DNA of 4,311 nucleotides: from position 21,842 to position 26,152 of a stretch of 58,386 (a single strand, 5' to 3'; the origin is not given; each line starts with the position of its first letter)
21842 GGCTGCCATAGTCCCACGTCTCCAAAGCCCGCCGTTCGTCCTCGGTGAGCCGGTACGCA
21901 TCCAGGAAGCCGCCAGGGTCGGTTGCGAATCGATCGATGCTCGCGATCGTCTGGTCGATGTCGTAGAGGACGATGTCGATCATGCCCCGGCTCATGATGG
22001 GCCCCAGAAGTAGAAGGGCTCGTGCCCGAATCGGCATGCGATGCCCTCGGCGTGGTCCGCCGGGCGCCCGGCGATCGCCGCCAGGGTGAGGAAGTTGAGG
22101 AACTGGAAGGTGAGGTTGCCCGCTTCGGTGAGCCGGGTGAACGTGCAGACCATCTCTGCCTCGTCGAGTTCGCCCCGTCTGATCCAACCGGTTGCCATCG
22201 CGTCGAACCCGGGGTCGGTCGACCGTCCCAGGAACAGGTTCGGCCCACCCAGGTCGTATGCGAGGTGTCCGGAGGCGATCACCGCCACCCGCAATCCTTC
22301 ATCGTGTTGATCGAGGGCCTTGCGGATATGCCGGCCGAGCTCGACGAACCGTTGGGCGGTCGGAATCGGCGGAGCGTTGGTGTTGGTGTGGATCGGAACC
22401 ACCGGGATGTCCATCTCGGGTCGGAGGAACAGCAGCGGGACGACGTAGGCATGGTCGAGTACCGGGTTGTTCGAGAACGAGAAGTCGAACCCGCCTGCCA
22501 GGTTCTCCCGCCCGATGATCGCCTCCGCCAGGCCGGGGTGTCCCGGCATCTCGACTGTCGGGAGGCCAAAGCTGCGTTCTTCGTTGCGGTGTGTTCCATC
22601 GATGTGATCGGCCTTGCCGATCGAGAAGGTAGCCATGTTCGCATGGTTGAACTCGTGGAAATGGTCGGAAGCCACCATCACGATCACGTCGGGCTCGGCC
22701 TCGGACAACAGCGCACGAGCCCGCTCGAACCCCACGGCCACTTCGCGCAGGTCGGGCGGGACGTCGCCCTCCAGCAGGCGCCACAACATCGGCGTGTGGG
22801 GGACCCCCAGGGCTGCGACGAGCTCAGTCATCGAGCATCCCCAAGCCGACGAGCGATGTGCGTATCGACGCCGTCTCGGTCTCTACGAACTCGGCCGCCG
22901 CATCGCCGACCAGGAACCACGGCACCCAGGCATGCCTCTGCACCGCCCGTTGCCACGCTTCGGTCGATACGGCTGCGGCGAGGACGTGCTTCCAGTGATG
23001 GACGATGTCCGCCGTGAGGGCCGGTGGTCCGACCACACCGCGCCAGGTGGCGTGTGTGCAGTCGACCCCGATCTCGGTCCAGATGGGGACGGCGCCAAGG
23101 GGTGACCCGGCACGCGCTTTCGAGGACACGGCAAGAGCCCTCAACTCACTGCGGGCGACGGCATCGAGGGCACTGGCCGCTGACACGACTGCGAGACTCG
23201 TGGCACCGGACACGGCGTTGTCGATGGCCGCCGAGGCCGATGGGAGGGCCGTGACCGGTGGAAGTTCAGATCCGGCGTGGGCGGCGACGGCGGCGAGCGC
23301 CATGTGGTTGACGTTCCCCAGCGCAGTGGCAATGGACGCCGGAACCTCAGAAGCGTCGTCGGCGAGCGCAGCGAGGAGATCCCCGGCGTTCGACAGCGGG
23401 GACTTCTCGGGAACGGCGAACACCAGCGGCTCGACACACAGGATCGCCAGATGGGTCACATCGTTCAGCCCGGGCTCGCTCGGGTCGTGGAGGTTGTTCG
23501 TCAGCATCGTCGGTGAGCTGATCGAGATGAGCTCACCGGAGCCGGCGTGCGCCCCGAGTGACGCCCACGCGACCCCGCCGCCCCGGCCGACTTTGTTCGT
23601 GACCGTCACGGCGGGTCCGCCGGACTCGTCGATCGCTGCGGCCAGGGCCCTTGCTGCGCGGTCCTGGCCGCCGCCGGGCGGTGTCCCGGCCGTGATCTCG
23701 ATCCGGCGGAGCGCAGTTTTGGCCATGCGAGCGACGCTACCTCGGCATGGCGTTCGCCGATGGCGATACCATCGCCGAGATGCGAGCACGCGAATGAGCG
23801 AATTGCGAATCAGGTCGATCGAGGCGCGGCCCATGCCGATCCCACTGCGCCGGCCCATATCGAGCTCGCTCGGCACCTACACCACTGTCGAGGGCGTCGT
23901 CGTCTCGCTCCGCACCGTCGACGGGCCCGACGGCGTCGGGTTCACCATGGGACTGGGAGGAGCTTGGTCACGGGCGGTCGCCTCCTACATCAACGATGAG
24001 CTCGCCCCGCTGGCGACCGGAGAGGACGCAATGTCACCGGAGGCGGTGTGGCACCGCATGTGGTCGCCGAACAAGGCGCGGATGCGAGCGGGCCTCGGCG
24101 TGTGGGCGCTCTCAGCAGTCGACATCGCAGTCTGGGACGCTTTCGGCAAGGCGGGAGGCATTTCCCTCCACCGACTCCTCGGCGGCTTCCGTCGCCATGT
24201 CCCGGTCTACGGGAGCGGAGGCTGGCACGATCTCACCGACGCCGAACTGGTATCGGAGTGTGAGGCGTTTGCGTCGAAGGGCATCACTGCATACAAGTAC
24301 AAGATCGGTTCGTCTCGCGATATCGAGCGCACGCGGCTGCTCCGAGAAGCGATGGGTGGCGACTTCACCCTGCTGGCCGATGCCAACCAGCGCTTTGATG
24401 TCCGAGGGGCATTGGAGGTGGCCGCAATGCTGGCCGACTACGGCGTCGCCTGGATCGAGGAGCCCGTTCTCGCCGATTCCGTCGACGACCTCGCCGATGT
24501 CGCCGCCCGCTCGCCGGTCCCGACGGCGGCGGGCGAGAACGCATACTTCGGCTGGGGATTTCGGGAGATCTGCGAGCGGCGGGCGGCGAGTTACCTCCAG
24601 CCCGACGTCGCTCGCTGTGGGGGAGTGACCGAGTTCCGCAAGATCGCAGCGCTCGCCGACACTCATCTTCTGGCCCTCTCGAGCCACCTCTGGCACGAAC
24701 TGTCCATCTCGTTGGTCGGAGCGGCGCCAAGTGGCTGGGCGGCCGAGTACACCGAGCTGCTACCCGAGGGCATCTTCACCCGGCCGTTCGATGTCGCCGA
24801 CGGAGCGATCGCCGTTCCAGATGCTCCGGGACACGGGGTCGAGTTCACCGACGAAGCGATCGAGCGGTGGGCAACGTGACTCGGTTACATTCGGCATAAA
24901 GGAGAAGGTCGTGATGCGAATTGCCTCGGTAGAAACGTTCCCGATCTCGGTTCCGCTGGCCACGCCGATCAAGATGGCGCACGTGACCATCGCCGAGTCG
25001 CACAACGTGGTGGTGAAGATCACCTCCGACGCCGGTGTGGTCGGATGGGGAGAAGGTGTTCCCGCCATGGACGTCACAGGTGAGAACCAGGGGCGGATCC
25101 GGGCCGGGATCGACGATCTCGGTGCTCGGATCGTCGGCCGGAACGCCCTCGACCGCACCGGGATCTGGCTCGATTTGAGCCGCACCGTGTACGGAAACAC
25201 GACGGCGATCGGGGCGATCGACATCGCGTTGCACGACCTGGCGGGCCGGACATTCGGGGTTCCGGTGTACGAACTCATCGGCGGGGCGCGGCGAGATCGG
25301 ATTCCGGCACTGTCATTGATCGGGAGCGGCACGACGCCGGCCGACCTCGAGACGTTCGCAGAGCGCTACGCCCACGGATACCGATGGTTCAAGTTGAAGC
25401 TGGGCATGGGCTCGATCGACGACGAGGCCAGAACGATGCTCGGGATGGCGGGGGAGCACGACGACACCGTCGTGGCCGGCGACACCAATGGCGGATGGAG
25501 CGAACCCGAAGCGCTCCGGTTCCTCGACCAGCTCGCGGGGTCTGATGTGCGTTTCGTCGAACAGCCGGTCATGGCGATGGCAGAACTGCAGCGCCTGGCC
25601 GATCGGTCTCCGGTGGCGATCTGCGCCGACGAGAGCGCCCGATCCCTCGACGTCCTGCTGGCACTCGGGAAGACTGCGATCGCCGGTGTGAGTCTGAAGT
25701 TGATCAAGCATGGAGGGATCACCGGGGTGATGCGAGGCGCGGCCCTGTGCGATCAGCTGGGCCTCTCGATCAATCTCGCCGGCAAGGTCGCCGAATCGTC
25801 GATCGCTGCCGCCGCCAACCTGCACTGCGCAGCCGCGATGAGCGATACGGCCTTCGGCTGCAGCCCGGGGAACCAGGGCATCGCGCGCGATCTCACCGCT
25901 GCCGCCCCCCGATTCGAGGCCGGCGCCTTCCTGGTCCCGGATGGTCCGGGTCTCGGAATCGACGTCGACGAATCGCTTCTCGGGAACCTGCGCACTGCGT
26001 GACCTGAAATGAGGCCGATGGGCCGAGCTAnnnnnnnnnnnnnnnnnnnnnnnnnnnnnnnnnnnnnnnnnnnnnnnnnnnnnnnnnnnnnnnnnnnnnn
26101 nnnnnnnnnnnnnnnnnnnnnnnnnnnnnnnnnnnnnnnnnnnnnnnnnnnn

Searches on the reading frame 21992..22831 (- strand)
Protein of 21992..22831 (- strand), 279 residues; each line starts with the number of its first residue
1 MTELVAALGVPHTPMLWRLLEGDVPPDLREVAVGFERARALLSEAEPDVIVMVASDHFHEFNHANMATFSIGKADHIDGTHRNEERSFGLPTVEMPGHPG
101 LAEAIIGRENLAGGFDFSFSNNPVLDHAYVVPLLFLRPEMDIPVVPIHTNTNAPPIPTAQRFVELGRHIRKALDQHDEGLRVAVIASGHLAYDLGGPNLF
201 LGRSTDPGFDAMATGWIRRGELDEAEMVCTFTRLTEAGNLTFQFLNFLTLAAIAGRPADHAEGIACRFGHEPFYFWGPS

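Call 46: search_protein_families(library=pfam, proteins=[window:21992-22831:-], max_evalue=0.00001)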
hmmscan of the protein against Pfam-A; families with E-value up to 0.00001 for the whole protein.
window:21992-22831:- (279 aa): 1 family
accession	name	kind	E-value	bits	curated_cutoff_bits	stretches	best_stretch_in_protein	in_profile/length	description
PF02900.23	LigB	-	2.3e-24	86.4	26.3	1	7-210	2-200/269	Catalytic LigB subunit of aromatic ring-opening dioxygenase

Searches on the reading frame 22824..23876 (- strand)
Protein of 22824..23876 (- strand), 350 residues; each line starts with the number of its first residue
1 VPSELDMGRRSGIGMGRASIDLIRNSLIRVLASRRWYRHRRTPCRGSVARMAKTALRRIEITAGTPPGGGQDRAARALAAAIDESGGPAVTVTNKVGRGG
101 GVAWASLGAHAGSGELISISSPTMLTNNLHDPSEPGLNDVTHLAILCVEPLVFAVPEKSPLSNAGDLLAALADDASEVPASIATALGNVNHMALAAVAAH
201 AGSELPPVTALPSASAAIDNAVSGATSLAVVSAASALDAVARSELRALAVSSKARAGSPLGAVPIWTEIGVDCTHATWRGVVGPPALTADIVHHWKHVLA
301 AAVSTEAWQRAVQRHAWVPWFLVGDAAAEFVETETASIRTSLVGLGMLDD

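Call 46: search_protein_families(library=pfam, proteins=[window:22824-23876:-], max_evalue=0.00001)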
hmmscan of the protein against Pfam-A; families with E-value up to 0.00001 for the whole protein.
window:22824-23876:- (350 aa): 1 family
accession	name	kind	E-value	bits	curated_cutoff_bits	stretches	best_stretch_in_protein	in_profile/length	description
PF03401.19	TctC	-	1.1e-12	48.5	27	1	75-333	2-260/274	Tripartite tricarboxylate transporter family receptor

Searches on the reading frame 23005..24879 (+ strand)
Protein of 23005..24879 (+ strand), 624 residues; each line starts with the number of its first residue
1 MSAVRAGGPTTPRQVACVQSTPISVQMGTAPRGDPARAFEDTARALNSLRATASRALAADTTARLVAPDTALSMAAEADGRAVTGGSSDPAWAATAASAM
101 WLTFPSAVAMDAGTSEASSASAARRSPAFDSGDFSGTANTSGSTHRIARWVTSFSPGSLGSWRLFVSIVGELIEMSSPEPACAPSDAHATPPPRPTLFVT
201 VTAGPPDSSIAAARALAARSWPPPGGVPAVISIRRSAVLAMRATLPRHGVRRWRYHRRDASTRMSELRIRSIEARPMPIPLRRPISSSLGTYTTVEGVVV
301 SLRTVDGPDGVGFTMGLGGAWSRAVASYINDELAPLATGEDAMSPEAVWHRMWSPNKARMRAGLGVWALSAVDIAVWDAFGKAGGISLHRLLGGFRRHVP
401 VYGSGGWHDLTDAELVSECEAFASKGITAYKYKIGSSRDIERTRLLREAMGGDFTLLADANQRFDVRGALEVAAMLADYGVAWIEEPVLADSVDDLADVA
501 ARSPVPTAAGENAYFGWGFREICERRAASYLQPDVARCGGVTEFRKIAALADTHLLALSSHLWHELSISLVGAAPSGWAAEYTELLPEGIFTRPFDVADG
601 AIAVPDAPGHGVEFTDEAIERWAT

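Call 47: search_protein_families(library=pfam, proteins=[window:23005-24879:+], max_evalue=0.00001)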
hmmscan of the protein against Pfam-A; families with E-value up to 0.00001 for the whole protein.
window:23005-24879:+ (624 aa): 2 families
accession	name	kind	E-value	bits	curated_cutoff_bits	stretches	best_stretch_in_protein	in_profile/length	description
PF13378.12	MR_MLE_C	-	1.1e-55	189.2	29.4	1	415-617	2-218/219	Enolase C-terminal domain-like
PF02746.21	MR_MLE_N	-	1.4e-14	54.7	22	1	279-393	11-117/117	Mandelate racemase / muconate lactonizing enzyme, N-terminal domain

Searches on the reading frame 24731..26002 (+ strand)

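Call 46: search_protein_families(library=pfam, proteins=[window:24731-26002:+], max_evalue=0.00001)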
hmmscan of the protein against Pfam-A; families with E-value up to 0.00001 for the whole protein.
window:24731-26002:+ (423 aa): 2 families
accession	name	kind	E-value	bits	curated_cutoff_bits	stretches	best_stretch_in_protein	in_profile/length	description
PF13378.12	MR_MLE_C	-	1.2e-39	136.7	29.4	1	209-415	5-218/219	Enolase C-terminal domain-like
PF02746.21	MR_MLE_N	-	1.5e-23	83.6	22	1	67-184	4-117/117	Mandelate racemase / muconate lactonizing enzyme, N-terminal domain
